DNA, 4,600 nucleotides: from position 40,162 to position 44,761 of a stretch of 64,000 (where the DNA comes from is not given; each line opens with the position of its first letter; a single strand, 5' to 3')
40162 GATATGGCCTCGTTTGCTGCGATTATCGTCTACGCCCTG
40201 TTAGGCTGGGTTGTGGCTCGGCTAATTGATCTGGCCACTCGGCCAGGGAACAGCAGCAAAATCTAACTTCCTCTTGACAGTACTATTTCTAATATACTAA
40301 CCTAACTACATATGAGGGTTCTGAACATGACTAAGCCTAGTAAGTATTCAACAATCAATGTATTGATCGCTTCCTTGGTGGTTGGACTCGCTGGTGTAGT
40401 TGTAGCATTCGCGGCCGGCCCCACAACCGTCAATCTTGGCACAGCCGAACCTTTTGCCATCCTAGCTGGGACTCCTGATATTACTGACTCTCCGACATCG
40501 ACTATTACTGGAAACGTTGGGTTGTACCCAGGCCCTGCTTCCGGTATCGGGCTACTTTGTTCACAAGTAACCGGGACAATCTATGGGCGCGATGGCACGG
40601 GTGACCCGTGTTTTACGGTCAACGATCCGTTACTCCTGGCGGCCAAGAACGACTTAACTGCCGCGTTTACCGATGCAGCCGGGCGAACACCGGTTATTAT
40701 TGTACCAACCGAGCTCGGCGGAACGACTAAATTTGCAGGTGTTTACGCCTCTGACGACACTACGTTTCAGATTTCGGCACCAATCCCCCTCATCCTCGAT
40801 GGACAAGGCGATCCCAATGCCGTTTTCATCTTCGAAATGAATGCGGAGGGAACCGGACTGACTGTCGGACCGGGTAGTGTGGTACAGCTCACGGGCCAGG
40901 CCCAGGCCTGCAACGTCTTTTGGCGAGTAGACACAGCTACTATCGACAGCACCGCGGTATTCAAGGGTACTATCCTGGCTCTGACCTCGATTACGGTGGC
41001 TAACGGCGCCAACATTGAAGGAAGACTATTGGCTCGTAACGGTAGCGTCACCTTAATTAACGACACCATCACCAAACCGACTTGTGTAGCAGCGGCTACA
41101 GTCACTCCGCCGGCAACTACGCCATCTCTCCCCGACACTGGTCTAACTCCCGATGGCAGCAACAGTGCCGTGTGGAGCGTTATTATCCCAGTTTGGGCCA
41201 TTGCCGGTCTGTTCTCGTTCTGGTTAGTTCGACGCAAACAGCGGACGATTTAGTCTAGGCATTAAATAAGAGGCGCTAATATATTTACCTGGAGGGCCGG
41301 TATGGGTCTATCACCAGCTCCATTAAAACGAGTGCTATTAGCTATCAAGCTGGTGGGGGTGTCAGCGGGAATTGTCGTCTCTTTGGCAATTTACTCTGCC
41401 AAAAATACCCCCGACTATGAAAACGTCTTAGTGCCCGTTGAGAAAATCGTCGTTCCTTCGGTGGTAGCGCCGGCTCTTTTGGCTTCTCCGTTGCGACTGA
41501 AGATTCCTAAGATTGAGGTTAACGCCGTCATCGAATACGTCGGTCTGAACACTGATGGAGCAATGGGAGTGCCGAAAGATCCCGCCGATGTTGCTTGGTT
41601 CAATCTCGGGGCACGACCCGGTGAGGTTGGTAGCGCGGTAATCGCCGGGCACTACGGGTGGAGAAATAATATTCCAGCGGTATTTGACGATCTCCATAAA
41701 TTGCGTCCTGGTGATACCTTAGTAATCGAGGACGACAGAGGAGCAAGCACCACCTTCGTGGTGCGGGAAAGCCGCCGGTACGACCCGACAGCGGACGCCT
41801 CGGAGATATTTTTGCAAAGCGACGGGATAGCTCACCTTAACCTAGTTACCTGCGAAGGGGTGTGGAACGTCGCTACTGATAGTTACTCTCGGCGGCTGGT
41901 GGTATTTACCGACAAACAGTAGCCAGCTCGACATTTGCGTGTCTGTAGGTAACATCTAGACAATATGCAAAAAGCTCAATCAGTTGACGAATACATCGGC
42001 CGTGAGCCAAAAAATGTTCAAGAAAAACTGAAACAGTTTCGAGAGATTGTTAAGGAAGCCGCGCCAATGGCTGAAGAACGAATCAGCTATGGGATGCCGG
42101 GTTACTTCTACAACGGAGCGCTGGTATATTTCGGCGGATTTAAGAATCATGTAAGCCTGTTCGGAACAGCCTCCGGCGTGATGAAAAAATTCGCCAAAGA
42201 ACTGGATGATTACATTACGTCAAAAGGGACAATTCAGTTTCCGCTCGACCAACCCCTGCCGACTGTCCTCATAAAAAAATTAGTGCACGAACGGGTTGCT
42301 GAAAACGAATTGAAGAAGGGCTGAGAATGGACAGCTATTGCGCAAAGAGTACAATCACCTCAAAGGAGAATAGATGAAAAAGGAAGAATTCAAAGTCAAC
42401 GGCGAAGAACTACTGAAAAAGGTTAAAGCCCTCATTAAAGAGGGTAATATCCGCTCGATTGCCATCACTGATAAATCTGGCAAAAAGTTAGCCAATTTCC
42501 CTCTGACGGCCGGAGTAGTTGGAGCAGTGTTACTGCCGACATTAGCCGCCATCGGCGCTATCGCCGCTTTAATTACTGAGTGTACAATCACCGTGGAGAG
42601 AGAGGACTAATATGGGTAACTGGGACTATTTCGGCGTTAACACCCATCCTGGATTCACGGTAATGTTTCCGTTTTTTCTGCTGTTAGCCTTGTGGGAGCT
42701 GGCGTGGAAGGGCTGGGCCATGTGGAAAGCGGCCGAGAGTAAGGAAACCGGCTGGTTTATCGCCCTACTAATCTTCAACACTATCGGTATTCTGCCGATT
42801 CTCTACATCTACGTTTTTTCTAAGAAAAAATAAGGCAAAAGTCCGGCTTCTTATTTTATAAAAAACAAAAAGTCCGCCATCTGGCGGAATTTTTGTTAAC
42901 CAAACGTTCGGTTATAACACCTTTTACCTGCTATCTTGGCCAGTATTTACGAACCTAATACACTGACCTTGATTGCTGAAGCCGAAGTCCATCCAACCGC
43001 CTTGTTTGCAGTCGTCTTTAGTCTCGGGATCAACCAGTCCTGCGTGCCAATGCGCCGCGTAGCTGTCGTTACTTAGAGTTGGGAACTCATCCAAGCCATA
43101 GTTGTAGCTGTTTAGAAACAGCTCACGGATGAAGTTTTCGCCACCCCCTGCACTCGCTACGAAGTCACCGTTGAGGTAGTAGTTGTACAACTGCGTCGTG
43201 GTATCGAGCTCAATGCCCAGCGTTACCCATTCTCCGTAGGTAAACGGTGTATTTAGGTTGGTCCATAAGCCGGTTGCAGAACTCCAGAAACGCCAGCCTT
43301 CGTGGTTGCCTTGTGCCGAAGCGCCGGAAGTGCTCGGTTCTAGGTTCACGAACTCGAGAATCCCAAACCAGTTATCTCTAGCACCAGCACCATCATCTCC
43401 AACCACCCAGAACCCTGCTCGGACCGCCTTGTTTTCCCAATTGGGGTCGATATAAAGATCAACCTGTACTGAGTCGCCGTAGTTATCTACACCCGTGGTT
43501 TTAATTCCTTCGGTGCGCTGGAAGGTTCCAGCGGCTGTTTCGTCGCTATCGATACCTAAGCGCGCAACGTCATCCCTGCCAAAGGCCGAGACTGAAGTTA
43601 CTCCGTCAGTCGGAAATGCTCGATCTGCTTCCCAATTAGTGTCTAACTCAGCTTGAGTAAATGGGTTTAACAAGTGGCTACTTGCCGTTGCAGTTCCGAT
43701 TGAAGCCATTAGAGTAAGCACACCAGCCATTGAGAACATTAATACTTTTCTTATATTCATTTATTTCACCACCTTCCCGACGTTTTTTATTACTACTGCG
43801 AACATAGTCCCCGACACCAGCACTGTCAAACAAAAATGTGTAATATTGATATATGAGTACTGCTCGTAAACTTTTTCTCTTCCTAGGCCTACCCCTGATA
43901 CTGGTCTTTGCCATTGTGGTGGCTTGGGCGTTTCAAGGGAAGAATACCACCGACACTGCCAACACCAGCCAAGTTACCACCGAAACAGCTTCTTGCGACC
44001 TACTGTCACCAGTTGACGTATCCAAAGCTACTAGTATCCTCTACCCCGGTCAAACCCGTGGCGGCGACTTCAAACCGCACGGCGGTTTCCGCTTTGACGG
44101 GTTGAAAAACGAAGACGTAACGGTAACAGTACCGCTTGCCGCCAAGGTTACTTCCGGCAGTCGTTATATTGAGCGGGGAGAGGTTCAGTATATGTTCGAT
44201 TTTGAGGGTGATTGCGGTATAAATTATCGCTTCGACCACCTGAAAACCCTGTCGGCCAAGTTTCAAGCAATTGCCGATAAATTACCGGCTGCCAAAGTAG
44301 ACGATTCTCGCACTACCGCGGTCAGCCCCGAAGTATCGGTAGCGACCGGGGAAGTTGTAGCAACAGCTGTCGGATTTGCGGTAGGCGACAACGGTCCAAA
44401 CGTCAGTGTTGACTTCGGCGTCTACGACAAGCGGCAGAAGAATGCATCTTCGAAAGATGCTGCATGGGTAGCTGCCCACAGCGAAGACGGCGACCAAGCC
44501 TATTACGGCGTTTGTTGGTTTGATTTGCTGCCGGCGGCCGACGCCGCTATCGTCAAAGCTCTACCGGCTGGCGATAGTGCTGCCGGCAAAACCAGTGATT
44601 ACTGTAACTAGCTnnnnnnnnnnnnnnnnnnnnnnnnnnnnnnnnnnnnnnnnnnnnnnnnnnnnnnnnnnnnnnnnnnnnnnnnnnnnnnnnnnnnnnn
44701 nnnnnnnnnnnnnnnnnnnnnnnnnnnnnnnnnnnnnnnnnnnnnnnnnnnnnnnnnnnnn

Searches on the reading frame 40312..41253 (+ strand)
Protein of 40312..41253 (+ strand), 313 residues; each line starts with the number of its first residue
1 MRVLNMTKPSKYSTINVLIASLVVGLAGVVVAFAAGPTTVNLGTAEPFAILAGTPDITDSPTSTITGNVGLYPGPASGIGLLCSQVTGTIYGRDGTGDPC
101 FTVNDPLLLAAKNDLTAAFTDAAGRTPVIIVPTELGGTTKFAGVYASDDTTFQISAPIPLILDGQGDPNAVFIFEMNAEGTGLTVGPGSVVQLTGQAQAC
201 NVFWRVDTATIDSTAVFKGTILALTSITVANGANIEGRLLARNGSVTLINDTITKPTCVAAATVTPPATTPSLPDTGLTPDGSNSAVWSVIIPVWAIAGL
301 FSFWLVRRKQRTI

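Call 26: search_protein_families(library=pfam, proteins=[window:40312-41253:+], max_evalue=0.001)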
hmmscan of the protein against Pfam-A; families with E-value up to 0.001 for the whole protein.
window:40312-41253:+ (313 aa): 1 family
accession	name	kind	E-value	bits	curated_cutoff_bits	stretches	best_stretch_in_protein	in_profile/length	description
PF11999.13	Ice_binding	-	3.2e-45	154.8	28.7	1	54-254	4-208/208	Ice-binding-like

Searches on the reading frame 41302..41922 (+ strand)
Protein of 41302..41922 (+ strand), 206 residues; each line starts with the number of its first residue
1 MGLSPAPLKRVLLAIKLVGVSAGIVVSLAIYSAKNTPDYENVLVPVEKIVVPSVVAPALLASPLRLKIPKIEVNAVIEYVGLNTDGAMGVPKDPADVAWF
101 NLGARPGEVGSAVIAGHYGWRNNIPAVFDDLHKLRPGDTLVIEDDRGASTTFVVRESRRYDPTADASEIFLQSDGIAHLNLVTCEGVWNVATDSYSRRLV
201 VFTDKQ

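Call 26: search_protein_families(library=pfam, proteins=[window:41302-41922:+], max_evalue=0.001)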
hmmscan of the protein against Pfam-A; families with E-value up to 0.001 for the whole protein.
window:41302-41922:+ (206 aa): 1 family
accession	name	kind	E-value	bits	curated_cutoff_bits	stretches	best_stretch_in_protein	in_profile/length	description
PF04203.18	Sortase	-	7e-21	74.7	26.6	1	66-204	1-123/125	Sortase domain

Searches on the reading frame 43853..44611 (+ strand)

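Call 3: search_protein_families(library=pfam, proteins=[window:43853-44611:+], max_evalue=1)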
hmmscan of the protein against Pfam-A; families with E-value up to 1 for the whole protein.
window:43853-44611:+ (252 aa): 1 family
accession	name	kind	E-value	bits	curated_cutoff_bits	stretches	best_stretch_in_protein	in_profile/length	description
PF06534.19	RGM_C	-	0.14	11.7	27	0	196-236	184-224/237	Repulsive guidance molecule (RGM) C-terminal domain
